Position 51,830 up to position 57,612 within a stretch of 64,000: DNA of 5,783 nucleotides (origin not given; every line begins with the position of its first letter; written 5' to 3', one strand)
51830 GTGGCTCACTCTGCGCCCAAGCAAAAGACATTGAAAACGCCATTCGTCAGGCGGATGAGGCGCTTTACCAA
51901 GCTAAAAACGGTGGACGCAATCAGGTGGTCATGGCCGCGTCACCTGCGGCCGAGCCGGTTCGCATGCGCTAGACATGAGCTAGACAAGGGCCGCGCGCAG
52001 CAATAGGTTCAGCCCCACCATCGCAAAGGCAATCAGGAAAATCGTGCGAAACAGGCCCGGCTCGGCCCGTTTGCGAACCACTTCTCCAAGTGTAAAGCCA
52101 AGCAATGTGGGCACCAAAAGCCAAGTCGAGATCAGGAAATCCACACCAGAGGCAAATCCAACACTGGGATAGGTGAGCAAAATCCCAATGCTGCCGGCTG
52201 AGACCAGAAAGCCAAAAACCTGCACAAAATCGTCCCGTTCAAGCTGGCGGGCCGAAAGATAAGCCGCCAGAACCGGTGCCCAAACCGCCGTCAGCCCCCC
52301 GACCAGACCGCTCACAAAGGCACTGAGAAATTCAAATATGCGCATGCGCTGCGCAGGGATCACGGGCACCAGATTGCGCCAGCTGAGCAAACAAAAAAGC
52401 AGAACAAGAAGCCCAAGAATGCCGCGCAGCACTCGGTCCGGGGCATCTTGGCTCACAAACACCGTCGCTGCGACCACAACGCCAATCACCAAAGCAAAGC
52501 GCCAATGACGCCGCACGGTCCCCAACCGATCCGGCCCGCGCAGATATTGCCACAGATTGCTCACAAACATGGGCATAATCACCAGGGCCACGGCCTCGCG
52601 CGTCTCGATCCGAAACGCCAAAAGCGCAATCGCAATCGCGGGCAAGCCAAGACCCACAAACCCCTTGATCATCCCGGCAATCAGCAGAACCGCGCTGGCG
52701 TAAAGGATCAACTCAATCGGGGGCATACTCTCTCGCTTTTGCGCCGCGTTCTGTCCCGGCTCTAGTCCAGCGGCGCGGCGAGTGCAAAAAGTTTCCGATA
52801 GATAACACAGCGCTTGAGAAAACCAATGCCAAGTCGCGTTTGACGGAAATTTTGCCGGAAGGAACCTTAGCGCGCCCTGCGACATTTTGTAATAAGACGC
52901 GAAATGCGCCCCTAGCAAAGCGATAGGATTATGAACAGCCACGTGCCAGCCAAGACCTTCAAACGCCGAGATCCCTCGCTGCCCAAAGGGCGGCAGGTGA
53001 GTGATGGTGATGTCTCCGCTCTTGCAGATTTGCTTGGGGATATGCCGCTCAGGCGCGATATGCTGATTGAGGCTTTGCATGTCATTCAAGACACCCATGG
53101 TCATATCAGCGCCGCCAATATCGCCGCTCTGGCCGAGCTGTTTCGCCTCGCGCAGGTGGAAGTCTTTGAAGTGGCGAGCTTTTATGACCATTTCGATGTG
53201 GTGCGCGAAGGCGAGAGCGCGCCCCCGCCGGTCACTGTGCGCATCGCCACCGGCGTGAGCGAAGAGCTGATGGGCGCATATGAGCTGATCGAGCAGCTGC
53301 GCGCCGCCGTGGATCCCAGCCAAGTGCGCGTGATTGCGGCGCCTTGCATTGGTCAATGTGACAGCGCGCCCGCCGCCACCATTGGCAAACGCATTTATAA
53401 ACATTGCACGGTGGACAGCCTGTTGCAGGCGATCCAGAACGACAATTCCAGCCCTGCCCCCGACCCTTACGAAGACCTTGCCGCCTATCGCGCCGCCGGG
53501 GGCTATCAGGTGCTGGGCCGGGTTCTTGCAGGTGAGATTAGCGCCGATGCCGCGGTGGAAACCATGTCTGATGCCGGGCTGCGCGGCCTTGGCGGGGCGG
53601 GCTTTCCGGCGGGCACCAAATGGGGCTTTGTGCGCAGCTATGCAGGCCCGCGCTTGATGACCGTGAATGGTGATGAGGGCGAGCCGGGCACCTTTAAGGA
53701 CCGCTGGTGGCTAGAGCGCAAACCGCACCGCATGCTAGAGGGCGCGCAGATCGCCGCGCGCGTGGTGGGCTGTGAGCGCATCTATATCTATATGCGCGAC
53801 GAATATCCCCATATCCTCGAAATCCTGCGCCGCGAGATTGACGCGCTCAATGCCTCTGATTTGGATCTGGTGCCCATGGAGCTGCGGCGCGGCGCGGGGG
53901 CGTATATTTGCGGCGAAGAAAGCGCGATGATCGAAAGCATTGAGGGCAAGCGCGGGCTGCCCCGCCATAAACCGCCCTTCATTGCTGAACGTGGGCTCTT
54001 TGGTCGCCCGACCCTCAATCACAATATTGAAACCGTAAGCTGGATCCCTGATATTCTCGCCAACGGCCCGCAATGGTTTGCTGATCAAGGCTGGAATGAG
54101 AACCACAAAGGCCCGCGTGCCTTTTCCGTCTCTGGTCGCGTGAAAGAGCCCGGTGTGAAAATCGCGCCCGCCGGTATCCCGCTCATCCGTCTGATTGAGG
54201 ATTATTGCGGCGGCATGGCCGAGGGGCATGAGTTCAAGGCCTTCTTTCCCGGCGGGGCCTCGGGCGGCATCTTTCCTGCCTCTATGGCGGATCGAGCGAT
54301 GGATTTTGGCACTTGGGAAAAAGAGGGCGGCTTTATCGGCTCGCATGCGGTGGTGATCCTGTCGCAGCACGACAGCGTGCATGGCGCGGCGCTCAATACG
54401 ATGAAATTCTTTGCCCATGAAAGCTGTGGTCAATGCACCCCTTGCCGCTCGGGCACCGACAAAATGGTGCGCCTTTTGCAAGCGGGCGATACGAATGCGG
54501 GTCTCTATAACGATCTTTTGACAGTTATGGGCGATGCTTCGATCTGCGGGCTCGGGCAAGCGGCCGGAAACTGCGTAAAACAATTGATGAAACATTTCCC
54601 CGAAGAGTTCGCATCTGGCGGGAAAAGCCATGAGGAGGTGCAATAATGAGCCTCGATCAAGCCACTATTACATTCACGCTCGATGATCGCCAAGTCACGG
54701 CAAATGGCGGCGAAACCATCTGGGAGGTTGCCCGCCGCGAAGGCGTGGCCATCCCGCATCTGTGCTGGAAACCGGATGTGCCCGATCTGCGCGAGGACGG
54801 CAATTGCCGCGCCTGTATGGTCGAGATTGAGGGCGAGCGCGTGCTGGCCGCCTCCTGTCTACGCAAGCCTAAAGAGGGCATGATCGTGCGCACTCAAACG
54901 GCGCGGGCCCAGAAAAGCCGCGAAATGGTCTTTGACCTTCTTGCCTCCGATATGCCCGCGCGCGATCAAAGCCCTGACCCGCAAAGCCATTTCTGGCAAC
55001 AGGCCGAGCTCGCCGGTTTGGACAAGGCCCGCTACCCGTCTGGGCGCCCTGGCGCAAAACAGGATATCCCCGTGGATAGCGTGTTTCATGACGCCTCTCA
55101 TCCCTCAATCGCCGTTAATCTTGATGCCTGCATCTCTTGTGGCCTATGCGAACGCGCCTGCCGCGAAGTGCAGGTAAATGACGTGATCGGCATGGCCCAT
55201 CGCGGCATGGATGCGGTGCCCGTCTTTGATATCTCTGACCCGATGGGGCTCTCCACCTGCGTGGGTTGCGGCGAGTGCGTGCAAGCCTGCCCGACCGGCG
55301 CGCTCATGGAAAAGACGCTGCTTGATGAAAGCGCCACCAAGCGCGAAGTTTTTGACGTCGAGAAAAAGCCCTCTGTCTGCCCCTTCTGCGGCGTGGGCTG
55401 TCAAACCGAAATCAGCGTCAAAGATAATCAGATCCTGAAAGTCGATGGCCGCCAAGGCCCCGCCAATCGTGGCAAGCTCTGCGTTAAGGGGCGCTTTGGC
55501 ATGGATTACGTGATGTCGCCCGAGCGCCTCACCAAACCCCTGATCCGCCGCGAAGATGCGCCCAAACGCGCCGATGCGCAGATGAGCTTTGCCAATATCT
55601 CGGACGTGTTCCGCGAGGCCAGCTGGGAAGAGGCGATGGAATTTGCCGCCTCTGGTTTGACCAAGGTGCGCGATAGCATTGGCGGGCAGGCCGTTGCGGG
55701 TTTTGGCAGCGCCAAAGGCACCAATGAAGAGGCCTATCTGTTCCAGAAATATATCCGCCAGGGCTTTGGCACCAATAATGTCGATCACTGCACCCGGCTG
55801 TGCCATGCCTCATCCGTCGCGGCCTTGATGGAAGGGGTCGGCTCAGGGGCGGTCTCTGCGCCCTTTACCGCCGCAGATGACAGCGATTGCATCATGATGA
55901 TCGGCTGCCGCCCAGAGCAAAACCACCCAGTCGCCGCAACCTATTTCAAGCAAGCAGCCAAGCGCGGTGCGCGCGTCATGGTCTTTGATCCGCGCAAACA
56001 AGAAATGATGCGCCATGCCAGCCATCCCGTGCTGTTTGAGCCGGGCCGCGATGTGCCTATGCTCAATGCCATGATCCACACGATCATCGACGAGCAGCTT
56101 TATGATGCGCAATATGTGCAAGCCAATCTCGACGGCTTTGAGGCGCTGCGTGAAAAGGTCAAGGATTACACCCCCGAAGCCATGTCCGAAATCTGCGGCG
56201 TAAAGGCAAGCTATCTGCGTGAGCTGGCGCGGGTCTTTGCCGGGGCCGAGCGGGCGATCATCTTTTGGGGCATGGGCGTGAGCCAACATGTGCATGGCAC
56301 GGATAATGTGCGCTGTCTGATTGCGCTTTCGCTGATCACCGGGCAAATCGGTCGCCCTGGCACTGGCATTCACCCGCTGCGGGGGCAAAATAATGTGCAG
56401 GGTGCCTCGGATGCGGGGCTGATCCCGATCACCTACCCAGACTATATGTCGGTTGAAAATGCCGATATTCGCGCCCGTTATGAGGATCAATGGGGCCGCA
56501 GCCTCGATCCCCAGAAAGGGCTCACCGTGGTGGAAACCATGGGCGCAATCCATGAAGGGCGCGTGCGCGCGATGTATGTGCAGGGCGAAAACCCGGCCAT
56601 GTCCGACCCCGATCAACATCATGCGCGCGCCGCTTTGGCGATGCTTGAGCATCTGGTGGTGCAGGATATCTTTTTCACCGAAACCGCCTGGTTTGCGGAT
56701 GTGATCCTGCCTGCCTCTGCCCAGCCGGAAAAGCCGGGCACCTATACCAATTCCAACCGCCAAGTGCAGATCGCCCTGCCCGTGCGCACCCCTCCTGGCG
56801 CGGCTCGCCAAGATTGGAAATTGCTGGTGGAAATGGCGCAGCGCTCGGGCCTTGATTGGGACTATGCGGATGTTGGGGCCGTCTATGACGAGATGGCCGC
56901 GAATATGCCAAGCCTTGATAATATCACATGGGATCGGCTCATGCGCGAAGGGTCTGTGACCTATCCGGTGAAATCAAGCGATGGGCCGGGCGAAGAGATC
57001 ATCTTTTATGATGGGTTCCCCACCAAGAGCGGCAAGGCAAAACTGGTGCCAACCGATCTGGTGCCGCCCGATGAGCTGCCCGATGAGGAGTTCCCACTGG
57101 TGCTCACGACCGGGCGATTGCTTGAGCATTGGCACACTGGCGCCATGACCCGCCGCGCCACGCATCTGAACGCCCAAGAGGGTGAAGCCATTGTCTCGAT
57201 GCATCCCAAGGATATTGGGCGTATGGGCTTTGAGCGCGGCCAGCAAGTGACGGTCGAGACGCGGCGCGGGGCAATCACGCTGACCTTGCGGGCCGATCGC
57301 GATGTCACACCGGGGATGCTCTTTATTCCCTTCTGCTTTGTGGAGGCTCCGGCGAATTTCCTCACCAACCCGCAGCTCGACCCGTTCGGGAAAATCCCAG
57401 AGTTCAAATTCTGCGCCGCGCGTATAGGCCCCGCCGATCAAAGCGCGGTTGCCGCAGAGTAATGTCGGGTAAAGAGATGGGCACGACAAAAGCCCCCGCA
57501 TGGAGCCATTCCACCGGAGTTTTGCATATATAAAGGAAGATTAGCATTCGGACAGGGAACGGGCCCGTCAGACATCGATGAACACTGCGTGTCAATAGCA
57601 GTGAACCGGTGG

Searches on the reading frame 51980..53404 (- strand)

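Call 73: search_protein_families(library=pfam, max_evalue=0.00001, proteins=[window:51980-53404:-])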
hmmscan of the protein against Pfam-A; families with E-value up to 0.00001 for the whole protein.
window:51980-53404:- (474 aa): 1 family
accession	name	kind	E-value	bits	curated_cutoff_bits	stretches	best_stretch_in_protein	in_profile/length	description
PF01925.25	TauE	-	2.3e-19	70.5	32.6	1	238-467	3-237/237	Sulfite exporter TauE/SafE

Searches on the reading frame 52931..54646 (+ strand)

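Call 73: search_protein_families(library=pfam, max_evalue=0.00001, proteins=[window:52931-54646:+])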
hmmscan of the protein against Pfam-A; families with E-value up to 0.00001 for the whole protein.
window:52931-54646:+ (571 aa): 3 families
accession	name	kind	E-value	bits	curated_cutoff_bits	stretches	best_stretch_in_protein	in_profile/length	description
PF01512.22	Complex1_51K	-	7.1e-41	140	31.2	1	213-373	2-149/150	Nuo51 FMN-binding domain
PF10589.14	NADH_4Fe-4S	-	2.3e-22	79.1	23.5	1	486-561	2-83/85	NADH-ubiquinone oxidoreductase-F iron-sulfur binding region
PF01257.25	2Fe-2S_thioredx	-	1.1e-19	71.2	24.8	1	36-169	6-142/145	Thioredoxin-like [2Fe-2S] ferredoxin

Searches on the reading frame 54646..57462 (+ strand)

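Call 73: search_protein_families(library=pfam, max_evalue=0.00001, proteins=[window:54646-57462:+])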
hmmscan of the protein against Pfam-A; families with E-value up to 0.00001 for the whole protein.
window:54646-57462:+ (938 aa): 8 families
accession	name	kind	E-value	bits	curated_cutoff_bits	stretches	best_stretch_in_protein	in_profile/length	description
PF00384.28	Molybdopterin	-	1.6e-67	228.4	24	1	294-732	1-352/353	Molybdopterin oxidoreductase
PF01568.27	Molydop_binding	-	1.1e-26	93.4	26.8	1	818-924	1-110/110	Molydopterin dinucleotide binding domain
PF13510.11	Fer2_4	-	1.1e-19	70.7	22.8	1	6-85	2-81/82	2Fe-2S iron-sulfur cluster binding domain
PF04879.21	Molybdop_Fe4S4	-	4.1e-17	62.3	22.7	1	240-289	3-53/55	Molybdopterin oxidoreductase Fe4S4 domain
PF12838.12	Fer4_7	-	2.5e-10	41.1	27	1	162-219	2-52/52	4Fe-4S dicluster domain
PF13183.11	Fer4_8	-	6.4e-08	33.5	27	1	159-218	2-67/68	4Fe-4S dicluster domain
PF00037.32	Fer4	-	2.4e-07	30.7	21.1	1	204-220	7-23/24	4Fe-4S binding domain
PF13187.11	Fer4_9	-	3.5e-06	27.4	27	1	161-219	1-51/52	4Fe-4S dicluster domain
